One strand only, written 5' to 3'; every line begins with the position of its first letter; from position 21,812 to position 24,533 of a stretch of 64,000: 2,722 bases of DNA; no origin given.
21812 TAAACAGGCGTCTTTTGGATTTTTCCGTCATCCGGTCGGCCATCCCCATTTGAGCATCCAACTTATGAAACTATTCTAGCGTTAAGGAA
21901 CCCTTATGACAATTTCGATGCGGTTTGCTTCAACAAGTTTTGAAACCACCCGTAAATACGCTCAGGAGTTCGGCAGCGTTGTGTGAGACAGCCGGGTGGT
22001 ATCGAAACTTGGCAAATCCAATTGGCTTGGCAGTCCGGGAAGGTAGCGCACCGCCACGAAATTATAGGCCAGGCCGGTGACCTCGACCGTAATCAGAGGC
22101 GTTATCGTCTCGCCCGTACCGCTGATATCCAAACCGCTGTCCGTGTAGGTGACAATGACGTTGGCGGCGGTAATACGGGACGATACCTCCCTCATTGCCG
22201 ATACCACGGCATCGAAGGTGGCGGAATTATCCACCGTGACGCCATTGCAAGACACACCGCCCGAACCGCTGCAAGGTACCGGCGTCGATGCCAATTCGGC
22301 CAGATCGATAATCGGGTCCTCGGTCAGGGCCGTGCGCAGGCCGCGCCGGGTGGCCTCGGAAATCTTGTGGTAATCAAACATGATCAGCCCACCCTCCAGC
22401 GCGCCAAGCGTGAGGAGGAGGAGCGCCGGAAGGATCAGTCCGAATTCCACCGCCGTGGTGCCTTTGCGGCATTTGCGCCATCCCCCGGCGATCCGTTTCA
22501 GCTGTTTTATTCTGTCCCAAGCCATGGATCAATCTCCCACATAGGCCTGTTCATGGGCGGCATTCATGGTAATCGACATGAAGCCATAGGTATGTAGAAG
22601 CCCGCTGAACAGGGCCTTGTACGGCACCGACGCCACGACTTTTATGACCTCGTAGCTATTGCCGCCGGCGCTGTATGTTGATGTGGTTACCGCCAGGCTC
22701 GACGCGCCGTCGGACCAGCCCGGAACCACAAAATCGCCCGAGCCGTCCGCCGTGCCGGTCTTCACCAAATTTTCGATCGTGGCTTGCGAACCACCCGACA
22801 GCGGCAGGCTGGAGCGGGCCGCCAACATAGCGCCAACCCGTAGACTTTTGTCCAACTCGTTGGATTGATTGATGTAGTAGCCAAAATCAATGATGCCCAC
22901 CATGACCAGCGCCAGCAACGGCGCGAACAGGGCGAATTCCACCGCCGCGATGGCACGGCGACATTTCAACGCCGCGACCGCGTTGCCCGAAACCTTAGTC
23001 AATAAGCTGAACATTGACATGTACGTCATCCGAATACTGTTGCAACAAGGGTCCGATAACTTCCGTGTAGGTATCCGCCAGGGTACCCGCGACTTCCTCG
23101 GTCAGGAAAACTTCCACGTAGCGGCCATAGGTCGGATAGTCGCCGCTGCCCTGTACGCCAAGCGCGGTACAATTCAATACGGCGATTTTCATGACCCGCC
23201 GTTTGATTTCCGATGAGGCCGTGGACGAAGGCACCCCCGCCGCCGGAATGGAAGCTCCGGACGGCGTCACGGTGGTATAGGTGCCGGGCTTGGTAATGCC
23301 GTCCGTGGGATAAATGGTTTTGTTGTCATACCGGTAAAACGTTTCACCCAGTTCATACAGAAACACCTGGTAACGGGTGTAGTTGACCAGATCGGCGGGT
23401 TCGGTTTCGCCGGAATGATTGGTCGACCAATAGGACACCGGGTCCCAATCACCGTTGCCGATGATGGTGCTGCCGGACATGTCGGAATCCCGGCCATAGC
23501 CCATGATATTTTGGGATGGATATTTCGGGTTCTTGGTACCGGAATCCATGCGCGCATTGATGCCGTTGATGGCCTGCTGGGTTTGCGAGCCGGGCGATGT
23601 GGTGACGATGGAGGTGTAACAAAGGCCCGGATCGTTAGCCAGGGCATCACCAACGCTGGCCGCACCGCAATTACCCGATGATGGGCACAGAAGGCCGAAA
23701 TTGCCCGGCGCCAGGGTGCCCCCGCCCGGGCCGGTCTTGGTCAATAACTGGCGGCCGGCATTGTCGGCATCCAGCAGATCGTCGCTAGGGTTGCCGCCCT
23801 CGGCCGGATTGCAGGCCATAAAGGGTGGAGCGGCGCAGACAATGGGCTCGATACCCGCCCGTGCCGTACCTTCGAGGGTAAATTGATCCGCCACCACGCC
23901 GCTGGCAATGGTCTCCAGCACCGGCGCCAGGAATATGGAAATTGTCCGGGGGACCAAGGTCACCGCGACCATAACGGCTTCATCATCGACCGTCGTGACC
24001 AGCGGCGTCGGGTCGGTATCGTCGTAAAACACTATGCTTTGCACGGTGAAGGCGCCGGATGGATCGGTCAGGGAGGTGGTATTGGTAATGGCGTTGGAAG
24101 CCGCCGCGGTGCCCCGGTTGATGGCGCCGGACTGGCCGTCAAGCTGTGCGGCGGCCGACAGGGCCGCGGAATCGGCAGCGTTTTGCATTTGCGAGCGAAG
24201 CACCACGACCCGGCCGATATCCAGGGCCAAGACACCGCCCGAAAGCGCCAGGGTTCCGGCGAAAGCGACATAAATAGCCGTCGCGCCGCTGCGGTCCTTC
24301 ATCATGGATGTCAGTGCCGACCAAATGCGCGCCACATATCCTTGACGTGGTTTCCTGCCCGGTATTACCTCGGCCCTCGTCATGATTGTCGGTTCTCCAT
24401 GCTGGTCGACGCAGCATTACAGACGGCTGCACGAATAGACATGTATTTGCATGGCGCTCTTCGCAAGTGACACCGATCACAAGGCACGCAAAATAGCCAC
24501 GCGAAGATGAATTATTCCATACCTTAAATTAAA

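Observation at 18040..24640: Orphan seven-gene operon: five TadE/TadG-like pseudopilins plus two unknown polytopic membrane proteins, with no Flp pilin, ATPase, secretin or TadB/C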

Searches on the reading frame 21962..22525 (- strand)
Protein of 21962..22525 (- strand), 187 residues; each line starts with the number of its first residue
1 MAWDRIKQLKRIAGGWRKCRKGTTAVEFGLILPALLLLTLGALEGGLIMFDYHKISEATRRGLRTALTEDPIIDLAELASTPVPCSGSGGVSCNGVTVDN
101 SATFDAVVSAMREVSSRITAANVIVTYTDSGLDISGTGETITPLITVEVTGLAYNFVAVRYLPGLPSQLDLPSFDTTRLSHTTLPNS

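Call 3: search_protein_families(library=pfam, proteins=[window:21962-22525:-], max_evalue=0.1)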
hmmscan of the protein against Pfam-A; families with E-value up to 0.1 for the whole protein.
window:21962-22525:- (187 aa): 1 family
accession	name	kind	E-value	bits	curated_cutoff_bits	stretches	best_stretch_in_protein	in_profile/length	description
PF07811.17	TadE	-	1e-11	45.2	22.9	1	22-64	1-43/43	TadE-like protein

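Call 4: search_protein_families(library=ncbifam, proteins=[window:21962-22525:-], max_evalue=0.1)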
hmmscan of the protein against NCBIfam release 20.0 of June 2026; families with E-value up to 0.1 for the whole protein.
window:21962-22525:- (187 aa): 0 families

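Call 77: search_protein_families(library=padloc, proteins=[window:21962-22525:-], max_evalue=0.01)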
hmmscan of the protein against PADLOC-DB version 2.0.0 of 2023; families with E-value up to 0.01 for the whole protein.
window:21962-22525:- (187 aa): 0 families

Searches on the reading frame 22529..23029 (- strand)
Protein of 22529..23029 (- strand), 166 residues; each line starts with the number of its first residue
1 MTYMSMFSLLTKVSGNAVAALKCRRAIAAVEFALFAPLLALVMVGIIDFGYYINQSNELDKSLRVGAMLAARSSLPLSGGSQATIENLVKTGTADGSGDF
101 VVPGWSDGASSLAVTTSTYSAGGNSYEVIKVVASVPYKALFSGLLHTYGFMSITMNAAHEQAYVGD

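Call 3: search_protein_families(library=pfam, proteins=[window:22529-23029:-], max_evalue=0.1)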
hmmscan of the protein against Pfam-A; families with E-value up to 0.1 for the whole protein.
window:22529-23029:- (166 aa): 1 family
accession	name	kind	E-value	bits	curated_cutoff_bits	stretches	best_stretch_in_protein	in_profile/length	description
PF07811.17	TadE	-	5e-10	39.8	22.9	1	28-67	3-42/43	TadE-like protein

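Call 4: search_protein_families(library=ncbifam, proteins=[window:22529-23029:-], max_evalue=0.1)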
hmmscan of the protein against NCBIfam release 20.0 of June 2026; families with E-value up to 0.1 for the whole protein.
window:22529-23029:- (166 aa): 0 families

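Call 77: search_protein_families(library=padloc, proteins=[window:22529-23029:-], max_evalue=0.01)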
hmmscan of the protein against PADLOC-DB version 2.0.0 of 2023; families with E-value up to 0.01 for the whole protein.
window:22529-23029:- (166 aa): 0 families

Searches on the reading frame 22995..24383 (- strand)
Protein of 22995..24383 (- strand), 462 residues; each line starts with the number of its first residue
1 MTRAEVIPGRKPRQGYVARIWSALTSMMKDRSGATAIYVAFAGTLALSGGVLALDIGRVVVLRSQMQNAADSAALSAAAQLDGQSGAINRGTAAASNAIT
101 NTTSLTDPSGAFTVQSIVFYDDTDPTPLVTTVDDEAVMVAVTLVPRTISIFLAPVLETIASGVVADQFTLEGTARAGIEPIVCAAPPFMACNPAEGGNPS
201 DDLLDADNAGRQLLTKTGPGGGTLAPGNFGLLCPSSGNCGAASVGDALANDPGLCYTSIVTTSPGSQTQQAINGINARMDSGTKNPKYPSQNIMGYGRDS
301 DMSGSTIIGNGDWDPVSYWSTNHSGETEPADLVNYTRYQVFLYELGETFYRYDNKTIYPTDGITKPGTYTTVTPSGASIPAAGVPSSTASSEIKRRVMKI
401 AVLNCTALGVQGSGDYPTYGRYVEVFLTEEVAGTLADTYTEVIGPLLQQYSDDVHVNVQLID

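Call 3: search_protein_families(library=pfam, proteins=[window:22995-24383:-], max_evalue=0.1)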
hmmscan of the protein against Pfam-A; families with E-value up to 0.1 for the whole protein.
window:22995-24383:- (462 aa): 1 family
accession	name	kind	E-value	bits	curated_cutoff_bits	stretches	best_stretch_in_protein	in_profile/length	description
PF13400.11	Tad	-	1.1e-08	35.6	22.3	1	33-80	1-47/47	Putative Flp pilus-assembly TadE/G-like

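Call 4: search_protein_families(library=ncbifam, proteins=[window:22995-24383:-], max_evalue=0.1)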
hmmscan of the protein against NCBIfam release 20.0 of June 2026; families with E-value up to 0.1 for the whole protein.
window:22995-24383:- (462 aa): 1 family
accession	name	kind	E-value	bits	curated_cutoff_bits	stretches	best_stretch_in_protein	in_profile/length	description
TIGR03816.1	tadE_like_DECH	hypoth_equivalog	8.6e-05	22.7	50.95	1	31-87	2-58/109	Rv3654c family TadE-like protein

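Call 76: search_protein_families(library=phrogs, proteins=[window:22995-24383:-], max_evalue=0.01)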
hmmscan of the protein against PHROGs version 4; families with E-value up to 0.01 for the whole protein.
window:22995-24383:- (462 aa): 0 families

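Call 77: search_protein_families(library=padloc, proteins=[window:22995-24383:-], max_evalue=0.01)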
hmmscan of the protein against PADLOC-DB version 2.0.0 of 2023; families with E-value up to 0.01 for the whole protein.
window:22995-24383:- (462 aa): 0 families
